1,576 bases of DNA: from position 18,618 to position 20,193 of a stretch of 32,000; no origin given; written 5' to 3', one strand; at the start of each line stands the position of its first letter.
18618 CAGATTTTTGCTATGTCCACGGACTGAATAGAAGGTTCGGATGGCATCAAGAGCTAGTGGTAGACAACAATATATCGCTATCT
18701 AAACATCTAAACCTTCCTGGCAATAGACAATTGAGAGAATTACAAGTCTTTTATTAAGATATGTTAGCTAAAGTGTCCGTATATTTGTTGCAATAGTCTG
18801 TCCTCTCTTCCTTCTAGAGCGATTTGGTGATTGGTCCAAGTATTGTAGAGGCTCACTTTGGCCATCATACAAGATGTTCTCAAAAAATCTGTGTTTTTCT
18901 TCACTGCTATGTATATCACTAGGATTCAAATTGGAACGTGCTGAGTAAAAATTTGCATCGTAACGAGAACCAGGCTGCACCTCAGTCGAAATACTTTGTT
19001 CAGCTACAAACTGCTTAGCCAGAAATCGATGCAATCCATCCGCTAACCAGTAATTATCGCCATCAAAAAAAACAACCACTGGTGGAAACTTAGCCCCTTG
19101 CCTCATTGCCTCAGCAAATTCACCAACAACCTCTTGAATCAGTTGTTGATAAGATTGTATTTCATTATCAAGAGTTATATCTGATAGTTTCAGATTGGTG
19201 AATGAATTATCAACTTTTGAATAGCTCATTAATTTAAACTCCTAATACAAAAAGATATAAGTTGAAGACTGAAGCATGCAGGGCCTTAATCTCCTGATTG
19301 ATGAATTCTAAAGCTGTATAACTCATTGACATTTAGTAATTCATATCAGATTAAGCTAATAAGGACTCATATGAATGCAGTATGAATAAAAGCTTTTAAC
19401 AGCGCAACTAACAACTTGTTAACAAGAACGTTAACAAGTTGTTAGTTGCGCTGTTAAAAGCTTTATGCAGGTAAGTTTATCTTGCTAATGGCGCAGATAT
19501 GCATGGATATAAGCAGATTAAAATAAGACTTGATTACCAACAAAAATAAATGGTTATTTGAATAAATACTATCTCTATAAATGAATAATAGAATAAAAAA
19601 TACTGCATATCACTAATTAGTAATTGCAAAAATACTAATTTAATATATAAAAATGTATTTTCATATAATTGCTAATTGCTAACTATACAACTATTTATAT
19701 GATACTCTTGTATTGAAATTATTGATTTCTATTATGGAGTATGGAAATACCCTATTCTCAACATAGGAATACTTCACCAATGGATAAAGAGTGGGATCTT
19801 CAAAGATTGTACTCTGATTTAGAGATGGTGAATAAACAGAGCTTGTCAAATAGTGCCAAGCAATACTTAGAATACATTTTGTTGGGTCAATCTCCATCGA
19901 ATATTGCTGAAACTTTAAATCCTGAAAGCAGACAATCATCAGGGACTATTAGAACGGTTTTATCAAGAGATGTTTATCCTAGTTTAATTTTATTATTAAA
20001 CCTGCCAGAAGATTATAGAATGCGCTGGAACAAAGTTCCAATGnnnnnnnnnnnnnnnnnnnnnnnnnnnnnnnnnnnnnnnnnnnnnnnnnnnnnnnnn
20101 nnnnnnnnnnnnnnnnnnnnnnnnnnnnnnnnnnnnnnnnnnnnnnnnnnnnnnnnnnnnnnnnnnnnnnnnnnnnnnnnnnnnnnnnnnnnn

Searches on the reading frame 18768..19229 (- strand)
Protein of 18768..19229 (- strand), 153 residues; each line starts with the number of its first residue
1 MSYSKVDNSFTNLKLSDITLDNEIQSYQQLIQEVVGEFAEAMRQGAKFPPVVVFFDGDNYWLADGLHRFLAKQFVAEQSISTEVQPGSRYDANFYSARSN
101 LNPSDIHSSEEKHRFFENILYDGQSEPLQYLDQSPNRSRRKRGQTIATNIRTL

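Call 8: search_protein_families(library=pfam, proteins=[window:18768-19229:-], max_evalue=0.01)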
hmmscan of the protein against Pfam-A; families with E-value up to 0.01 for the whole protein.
window:18768-19229:- (153 aa): 0 families

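Call 34: search_protein_families(library=ncbifam, proteins=[window:18768-19229:-], max_evalue=0.01)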
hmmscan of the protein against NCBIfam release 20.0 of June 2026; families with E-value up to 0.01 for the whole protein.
window:18768-19229:- (153 aa): 0 families

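Call 36: search_solved_structures(query=window:18768-19229:-, max_evalue=1)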
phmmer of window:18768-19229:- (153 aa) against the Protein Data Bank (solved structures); distinct sequences matched with E-value up to 1: 5.
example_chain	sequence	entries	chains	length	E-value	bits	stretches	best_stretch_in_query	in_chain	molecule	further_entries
1vz0_A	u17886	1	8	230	0.024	18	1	21-123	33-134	Chromosome-partitioning protein Spo0J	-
7o0n_A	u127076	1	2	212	0.032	17.6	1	30-114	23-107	ParB family protein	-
7bnk_A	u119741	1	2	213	0.061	16.7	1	30-114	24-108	ParB family protein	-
7bnr_A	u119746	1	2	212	0.08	16.3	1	32-114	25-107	ParB family protein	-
2w8d_A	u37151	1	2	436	0.41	14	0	7-74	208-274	PROCESSED GLYCEROL PHOSPHATE LIPOTEICHOIC ACID SYNTHASE 2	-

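Call 82: search_protein_families(library=padloc, proteins=[window:18768-19229:-], max_evalue=0.01)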
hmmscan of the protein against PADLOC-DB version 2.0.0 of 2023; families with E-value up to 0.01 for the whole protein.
window:18768-19229:- (153 aa): 0 families

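Call 83: search_protein_families(library=phrogs, proteins=[window:18768-19229:-], max_evalue=0.001)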
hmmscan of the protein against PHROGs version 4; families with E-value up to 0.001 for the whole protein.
window:18768-19229:- (153 aa): 2 families
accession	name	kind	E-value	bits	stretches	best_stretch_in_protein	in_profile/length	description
phrog_1033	-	DNA, RNA and nucleotide metabolism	2.5e-07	31.8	1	12-75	35-99/334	ParB-like partition protein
phrog_3131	-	unknown function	0.00028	21.4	1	39-86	92-139/266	-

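Call 90: find_homologous_proteins(query=window:18768-19229:-, max_evalue=1e-10)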
Query window:18768-19229:- (153 aa): 15 proteins with E <= 1e-10 among 21 candidates.
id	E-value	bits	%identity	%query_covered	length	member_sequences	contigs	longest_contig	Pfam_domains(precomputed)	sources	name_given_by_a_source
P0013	1.0e-94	332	99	100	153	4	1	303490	PF02195.27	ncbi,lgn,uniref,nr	ncbi:hypothetical protein [Acaryochloris marina]|uniref:hypothetical protein n=1 Tax=Acaryochloris m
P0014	6.5e-76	271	81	98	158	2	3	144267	PF02195.27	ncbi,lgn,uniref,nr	ncbi:ParB N-terminal domain-containing protein [Acaryochloris marina]|uniref:ParB N-terminal domain-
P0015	7.0e-74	265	79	98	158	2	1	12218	PF02195.27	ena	-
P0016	3.2e-72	259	77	98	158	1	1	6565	PF02195.27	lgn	-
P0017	2.9e-59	217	72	91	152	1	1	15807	PF02195.27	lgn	-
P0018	3.0e-34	136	59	81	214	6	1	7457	PF02195.27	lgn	-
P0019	1.0e-29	121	53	81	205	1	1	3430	PF13384.13,PF02195.27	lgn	-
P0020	9.5e-18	83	36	93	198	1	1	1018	PF02195.27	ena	-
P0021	1.6e-17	82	43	73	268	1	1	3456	-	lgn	-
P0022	2.7e-17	81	42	73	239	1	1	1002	-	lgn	-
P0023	1.9e-16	78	39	74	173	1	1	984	PF02195.27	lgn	-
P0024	4.9e-16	77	43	73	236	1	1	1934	PF02195.27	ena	-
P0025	7.7e-15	73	48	59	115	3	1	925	PF02195.27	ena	-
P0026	1.3e-14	72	43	71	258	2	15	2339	-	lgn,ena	-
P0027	5.0e-14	71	42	71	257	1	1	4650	PF02195.27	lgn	-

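Call 91: find_encoding_contigs(protein=P0017, flank=6000, max_places=3)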
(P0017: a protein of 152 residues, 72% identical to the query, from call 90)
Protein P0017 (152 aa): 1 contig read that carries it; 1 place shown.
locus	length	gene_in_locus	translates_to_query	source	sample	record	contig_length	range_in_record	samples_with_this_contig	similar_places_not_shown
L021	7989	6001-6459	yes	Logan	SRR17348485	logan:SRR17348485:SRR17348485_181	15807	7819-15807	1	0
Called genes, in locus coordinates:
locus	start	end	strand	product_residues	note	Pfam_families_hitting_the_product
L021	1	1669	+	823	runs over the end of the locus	PF00515:TPR_1 (faint), PF07719:TPR_2 (faint), PF13176:TPR_7 (faint), PF13424:TPR_12 (faint), PF13428:TPR_14 (faint), PF12770:CHAT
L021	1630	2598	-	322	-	-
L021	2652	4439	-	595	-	PF00069:Pkinase, PF07714:PK_Tyr_Ser-Thr, PF13176:TPR_7 (faint), PF13428:TPR_14 (faint), PF03109:ABC1 (weak), PF07719:TPR_2 (faint), PF00515:TPR_1 (faint), PF13414:TPR_11 (weak), +7 more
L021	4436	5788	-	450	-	PF26355:HTH_VMAP-M9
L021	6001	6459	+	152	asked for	PF02195:ParB_N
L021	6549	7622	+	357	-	PF02195:ParB_N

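Call 92: find_encoding_contigs(protein=P0015, flank=6000, max_places=3)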
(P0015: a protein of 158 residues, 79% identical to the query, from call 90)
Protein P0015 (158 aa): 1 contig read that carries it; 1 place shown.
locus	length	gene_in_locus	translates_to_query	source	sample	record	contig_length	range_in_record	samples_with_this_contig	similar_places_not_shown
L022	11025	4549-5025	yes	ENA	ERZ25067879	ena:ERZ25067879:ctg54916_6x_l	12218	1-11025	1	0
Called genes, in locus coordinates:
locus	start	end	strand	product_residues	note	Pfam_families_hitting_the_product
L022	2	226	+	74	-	?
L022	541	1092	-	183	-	-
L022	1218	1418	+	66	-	-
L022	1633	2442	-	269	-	PF00795:CN_hydrolase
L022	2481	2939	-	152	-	PF03479:PCC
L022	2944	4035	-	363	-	-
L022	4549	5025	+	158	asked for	PF02195:ParB_N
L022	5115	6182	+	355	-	PF02195:ParB_N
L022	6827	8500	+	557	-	-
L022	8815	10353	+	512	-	-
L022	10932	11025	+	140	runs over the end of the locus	-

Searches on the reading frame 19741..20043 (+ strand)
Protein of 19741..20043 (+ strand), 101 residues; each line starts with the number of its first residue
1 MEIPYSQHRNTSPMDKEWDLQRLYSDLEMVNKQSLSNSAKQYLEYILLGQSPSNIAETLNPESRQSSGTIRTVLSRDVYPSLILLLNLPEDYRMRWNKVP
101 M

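Call 77: search_solved_structures(query=A4, max_evalue=10, show_alignments=2)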
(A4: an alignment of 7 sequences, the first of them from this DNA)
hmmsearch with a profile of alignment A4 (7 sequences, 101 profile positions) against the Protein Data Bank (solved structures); distinct sequences matched with E-value up to 10: 4.
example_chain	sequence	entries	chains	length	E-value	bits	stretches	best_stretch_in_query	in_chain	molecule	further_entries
6v1i_A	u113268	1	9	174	0.31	14.5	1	41-67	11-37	Small terminase protein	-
6ejq_A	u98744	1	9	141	0.34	14.4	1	41-67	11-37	Terminase small subunit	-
1xsv_A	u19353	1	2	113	0.51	13.8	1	34-71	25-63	Hypothetical UPF0122 protein SAV1236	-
4xvn_A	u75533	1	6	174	0.53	13.8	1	41-67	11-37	Small terminase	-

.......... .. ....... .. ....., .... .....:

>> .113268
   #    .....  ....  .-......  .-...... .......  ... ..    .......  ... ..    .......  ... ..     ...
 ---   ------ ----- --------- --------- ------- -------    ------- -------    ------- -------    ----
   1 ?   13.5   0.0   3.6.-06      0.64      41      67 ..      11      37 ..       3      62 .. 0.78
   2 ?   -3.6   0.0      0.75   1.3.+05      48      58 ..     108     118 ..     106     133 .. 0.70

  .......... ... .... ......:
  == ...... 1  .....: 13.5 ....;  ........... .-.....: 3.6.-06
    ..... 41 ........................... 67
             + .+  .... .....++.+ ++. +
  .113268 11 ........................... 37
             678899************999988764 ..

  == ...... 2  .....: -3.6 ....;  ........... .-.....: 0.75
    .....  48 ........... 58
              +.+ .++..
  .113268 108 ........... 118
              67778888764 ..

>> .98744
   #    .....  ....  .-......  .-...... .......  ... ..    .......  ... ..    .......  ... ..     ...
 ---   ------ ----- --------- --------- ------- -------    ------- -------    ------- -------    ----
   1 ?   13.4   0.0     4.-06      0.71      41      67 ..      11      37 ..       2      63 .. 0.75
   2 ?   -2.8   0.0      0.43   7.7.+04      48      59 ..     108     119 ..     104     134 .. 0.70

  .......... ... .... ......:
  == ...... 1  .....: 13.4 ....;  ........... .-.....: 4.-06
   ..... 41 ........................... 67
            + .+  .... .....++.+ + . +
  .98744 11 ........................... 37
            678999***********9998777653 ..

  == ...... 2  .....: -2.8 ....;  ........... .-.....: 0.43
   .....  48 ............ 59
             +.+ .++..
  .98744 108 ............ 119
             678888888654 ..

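Call 78: search_protein_families(library=pfam, alignment_id=A4, max_evalue=10)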
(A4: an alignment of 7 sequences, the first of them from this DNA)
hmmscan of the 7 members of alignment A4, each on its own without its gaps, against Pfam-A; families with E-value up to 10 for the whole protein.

A. member 1, seq(101 aa): 1 family
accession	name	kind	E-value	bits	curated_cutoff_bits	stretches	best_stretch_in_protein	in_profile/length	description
PF11935.14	SYMPK_PTA1_N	-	0.16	12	25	1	11-51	79-120/229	Symplekin/PTA1 N-terminal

B. families by the number of members that match (of 7 scanned): 3 families
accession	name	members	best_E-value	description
PF21434.3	TerS_N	3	0.0051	Phage G20C small terminase, N-terminal domain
PF11935.14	SYMPK_PTA1_N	2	0.058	Symplekin/PTA1 N-terminal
PF20861.2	Isd_H_B_linker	1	0.087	Iron-regulated surface determinant protein H/B, linker domain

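Call 104: predict_structure(alignment_id=A4)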
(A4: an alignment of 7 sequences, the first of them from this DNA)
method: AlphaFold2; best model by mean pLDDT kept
length: 101 residues; sequences in the alignment: 7
mean_pLDDT: 77.5   pTM: 0.65
mean pLDDT of the five models: 77.5, 68.4, 67.9, 64.5, 62.5
residues with pLDDT >= 90: 35; 70-90: 37; 50-70: 12; < 50: 17
segments of 3 or more residues with pLDDT < 50: 1-15
pLDDT, mean of each block of 10 residues (from residue 1): 42 58 93 92 90 87 75 89 88 64 43
secondary structure, 60 per line:
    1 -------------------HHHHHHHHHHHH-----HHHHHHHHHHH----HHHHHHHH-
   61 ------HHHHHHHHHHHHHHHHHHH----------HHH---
elements in order: H20-31 H37-47 H52-59 H67-85

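Call 106: fold_search(model_id=the predicted structure, library=pdb)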
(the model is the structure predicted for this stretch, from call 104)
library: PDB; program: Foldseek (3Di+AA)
matches with E <= 10: 40; with E <= 0.001: 0
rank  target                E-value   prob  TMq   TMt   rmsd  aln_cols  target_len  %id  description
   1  2fe3_A                1.4e+00  0.75  0.43  0.33   3.1        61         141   13  The crystal structure of bacillus subtilis PerR-Zn reveals a novel Zn(Cys)4 Structural redox switch (released 2006-12-19)
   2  2rgv_B                1.6e+00  0.63  0.43  0.32   3.2        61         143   13  The crystal structure of PerR-Ox highlights 2-oxo-Histidine formation (released 2008-10-14)
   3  2fe3_B                1.8e+00  0.63  0.43  0.32   3.1        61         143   13  The crystal structure of bacillus subtilis PerR-Zn reveals a novel Zn(Cys)4 Structural redox switch (released 2006-12-19)
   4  6jx3_B                2.9e+00  0.38  0.32  0.37   2.8        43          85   23  Lasso peptide synthetase B1 complexed with the leader peptide (released 2019-06-26)
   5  6c6l_B                3.2e+00  0.03  0.16  0.08  11.7        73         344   23  Yeast Vacuolar ATPase Vo in lipid nanodisc (released 2018-03-21)
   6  4ets_A                3.4e+00  0.21  0.34  0.27   4.1        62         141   10  Crystal structure of Campylobacter jejuni ferric uptake regulator (released 2012-06-20)
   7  3j7p_SJ               3.4e+00  0.06  0.23  0.16  16.0       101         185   10  Structure of the 80S mammalian ribosome bound to eEF2 (released 2014-09-03)
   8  7bxo_G                3.4e+00  0.03  0.20  0.17  12.7       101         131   17  Crystal structure of the toxin-antitoxin with AMP-PNP (released 2020-09-30)
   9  3f8n_B                3.8e+00  0.33  0.42  0.33   3.0        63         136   14  Crystal structure of PerR-Zn-Mn (released 2009-06-16)
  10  9a4a_B                4.1e+00  0.21  0.40  0.29   4.1        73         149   14  Model of YLAN-FUR by crosslinking MS and deep learning (released 2024-09-18)
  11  5v1u_B                4.6e+00  0.15  0.34  0.38   4.8        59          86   17  TbiB1 in Complex with the TbiA(beta) Leader Peptide (released 2018-09-05)
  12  7dh7_B                5.1e+00  0.23  0.42  0.31   3.2        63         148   11  Crystal structure of apo XcZur (released 2021-06-09)
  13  5zx3_F                5.1e+00  0.13  0.44  0.28  11.1       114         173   17  Mycobacterium tuberculosis RNA polymerase holoenzyme with ECF sigma factor sigma H (released 2019-03-20)
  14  1ig6_MODEL_1_A        5.1e+00  0.08  0.35  0.34   8.4       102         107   19  HUMAN MRF-2 DOMAIN, NMR, 11 STRUCTURES (released 2001-04-25)
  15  8bbm                  5.1e+00  0.04  0.24  0.17  10.3        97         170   12  DNA binding domain of J-DNA Binding Protein 1 (JBP1) (released 2022-11-09)
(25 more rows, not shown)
